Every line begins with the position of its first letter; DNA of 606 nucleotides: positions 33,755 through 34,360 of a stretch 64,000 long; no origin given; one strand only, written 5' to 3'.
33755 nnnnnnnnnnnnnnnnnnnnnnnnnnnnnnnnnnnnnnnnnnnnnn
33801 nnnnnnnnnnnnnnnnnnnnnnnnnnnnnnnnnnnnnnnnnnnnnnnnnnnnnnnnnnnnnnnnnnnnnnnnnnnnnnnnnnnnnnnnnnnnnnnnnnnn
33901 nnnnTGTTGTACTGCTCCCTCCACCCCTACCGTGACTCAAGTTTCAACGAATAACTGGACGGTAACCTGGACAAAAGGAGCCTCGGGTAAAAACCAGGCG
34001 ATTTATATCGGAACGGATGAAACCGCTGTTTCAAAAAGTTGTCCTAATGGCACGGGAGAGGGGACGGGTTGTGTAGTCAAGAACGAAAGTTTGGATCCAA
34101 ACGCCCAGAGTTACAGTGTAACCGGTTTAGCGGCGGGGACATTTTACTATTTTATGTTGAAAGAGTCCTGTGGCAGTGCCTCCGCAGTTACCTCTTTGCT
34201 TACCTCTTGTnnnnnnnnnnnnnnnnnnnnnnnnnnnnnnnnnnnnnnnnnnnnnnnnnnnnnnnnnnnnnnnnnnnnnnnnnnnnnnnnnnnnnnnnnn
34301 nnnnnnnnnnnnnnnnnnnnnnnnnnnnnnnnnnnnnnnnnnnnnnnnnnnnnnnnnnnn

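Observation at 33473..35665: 730-aa secreted Cys-rich protein with a thrombospondin type-1-like motif and FN3-like domain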

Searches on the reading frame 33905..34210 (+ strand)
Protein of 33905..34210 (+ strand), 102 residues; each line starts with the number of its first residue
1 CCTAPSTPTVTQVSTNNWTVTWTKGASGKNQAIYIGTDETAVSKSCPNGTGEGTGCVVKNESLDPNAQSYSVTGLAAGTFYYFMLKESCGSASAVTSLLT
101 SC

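Call 64: search_solved_structures(query=A9, max_evalue=0.01, show_alignments=1)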
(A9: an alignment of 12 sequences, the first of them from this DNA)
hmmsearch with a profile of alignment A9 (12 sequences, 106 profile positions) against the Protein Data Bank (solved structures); distinct sequences matched with E-value up to 0.01: 3.
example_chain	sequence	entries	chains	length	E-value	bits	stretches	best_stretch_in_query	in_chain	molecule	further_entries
1uem_A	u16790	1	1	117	0.00014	25.4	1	6-88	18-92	KIAA1568 Protein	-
8oty_A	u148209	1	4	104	0.0036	20.9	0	4-88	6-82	Titin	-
6iaa_A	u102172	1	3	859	0.0072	19.9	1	6-87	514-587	Roundabout homolog 2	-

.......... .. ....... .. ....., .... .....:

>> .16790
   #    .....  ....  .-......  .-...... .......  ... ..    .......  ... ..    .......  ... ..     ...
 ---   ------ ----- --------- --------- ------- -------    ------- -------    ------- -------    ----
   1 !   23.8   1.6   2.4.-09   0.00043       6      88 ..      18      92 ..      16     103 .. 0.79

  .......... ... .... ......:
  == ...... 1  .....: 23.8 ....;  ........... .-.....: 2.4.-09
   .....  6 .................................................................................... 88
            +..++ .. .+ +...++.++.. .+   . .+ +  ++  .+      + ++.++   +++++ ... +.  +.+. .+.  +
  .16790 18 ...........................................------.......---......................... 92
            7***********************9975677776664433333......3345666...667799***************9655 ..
